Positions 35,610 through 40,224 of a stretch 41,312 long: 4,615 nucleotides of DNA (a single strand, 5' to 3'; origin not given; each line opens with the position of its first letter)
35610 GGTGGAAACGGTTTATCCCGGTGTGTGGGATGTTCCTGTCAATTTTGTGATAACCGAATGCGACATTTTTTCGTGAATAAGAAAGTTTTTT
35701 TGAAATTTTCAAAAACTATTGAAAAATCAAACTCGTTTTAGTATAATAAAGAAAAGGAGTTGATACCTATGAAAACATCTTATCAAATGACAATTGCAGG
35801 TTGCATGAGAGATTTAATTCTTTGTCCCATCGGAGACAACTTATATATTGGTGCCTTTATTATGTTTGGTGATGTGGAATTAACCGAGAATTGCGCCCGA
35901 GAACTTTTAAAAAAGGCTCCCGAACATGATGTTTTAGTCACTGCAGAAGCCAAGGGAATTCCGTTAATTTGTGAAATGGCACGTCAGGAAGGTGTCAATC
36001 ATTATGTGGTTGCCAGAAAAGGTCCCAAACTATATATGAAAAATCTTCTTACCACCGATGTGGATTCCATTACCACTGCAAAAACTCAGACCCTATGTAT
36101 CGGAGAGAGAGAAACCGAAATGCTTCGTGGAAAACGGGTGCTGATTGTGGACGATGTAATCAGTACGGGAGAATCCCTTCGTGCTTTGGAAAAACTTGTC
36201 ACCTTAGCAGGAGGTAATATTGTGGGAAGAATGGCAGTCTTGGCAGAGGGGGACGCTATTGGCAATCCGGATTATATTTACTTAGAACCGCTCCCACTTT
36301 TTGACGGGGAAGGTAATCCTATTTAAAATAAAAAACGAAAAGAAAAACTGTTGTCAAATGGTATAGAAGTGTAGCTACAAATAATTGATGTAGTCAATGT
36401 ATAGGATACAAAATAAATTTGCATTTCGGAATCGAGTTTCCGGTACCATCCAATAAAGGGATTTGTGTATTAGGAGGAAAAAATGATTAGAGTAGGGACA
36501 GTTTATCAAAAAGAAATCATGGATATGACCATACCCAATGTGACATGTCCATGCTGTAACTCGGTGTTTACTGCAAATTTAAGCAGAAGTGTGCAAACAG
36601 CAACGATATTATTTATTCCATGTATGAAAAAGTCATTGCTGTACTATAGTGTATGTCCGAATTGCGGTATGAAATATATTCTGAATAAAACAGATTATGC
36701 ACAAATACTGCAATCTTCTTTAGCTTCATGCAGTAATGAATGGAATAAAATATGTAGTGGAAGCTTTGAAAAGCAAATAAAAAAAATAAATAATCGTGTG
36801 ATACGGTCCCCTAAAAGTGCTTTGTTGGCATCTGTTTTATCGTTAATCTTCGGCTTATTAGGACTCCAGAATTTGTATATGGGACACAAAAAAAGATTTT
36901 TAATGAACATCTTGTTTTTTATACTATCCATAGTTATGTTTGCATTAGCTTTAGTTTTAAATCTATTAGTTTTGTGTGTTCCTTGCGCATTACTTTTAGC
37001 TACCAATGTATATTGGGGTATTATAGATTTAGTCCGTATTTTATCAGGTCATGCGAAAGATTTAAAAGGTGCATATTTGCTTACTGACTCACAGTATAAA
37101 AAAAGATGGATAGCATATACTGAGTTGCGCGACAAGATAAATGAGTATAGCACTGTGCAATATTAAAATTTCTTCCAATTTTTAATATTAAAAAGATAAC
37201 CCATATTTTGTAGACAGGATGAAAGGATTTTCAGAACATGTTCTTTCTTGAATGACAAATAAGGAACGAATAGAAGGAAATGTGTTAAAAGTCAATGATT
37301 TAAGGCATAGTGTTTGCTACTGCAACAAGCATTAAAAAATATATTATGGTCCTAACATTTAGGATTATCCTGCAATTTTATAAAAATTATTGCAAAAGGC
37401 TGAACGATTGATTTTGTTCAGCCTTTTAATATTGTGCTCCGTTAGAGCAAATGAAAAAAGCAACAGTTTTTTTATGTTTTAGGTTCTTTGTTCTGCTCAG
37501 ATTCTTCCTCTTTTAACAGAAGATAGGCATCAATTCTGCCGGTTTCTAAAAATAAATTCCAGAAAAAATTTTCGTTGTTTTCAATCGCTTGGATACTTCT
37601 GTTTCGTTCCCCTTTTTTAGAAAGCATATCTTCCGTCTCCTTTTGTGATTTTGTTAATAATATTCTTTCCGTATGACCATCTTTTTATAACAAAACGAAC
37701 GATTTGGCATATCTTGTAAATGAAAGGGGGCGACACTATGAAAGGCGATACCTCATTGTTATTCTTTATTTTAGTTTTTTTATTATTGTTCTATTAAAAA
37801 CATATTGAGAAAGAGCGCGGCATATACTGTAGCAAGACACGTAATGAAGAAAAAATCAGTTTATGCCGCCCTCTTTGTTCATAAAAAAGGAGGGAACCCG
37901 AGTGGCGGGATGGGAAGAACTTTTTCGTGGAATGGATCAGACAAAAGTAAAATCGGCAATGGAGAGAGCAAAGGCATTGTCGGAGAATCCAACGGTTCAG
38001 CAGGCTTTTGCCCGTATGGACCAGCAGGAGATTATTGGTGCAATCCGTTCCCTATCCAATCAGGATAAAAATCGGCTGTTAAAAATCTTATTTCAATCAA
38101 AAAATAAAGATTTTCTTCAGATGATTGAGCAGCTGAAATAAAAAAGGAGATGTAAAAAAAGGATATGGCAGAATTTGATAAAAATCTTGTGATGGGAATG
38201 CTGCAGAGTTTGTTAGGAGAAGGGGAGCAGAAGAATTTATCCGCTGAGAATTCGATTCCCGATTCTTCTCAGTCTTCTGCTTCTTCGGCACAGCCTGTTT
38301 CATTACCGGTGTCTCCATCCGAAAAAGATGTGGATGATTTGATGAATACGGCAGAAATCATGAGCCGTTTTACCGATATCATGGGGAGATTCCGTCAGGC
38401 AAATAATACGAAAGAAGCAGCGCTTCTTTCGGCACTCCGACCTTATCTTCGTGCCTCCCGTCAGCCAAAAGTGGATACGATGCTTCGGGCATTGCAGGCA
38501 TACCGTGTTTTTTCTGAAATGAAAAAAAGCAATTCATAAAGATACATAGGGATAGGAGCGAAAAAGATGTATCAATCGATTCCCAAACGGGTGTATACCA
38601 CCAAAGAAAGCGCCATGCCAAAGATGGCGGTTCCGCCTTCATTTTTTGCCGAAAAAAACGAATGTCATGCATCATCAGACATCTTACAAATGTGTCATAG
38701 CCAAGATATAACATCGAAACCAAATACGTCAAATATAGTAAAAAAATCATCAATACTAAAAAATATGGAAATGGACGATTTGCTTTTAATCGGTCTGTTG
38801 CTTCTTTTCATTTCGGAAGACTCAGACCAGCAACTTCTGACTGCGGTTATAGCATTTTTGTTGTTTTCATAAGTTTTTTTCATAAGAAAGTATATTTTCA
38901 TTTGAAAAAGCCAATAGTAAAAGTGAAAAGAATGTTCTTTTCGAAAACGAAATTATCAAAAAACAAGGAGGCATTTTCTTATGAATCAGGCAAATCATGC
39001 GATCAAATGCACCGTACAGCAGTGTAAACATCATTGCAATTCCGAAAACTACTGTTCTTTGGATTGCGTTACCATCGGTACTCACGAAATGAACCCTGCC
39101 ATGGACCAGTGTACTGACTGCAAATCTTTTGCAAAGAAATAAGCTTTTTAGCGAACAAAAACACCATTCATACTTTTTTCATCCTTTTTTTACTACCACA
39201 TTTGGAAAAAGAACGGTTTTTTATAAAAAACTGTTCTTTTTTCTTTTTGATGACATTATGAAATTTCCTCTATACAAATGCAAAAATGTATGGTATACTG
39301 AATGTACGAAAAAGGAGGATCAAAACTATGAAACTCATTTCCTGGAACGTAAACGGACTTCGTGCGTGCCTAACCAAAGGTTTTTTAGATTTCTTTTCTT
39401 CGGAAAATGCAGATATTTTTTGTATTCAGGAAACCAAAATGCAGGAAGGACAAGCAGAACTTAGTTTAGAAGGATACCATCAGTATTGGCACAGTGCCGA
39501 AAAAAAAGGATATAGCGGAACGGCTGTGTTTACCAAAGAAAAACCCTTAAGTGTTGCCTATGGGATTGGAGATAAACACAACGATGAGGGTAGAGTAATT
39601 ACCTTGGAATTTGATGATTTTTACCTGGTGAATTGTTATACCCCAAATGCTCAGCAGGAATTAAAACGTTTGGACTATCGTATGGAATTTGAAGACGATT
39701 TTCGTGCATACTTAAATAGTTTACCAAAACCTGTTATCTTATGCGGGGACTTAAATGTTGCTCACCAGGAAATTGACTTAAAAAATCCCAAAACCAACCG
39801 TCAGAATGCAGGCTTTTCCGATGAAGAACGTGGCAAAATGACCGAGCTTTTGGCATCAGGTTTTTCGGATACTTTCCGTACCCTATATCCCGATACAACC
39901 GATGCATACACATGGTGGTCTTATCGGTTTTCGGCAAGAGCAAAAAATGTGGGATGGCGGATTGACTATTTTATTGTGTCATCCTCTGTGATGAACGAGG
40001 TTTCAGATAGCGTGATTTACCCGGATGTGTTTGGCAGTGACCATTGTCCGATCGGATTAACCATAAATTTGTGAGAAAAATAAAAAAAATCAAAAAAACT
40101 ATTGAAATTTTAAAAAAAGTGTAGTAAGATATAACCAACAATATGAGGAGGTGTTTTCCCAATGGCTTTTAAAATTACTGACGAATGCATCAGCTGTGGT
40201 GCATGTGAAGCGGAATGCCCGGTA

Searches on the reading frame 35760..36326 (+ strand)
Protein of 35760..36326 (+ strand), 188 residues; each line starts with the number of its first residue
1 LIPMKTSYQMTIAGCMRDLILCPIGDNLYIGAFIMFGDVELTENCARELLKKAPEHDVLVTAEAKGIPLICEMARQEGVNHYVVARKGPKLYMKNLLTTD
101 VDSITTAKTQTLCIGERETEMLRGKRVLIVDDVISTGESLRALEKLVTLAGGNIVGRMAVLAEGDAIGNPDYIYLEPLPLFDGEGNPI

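Call 23: search_protein_families(library=pfam, proteins=[window:35760-36326:+], max_evalue=0.001)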
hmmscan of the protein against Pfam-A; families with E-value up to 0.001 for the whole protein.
window:35760-36326:+ (188 aa): 1 family
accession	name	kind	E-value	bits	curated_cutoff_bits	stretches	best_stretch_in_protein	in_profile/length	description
PF00156.33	Pribosyltran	-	3e-10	40.1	26.3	1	48-172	17-135/158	Phosphoribosyl transferase domain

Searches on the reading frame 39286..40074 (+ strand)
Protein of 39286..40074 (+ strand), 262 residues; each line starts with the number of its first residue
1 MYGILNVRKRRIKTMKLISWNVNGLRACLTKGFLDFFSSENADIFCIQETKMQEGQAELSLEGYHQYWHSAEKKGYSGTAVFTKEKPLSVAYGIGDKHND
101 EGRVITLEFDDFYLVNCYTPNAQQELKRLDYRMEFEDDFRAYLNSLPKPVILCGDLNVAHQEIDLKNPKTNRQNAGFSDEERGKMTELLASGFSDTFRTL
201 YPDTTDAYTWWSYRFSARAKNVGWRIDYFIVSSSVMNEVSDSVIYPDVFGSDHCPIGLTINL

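Call 71: search_protein_families(library=pfam, proteins=[window:39286-40074:+], max_evalue=0.00001)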
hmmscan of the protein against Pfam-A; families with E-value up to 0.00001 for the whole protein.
window:39286-40074:+ (262 aa): 2 families
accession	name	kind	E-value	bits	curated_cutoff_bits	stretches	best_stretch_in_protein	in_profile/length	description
PF03372.29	Exo_endo_phos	-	7.9e-33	114.4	24.5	1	18-253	1-225/225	Endonuclease/Exonuclease/phosphatase family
PF14529.12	Exo_endo_phos_2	-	4.1e-06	27.1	27.4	0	113-256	2-116/117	Endonuclease-reverse transcriptase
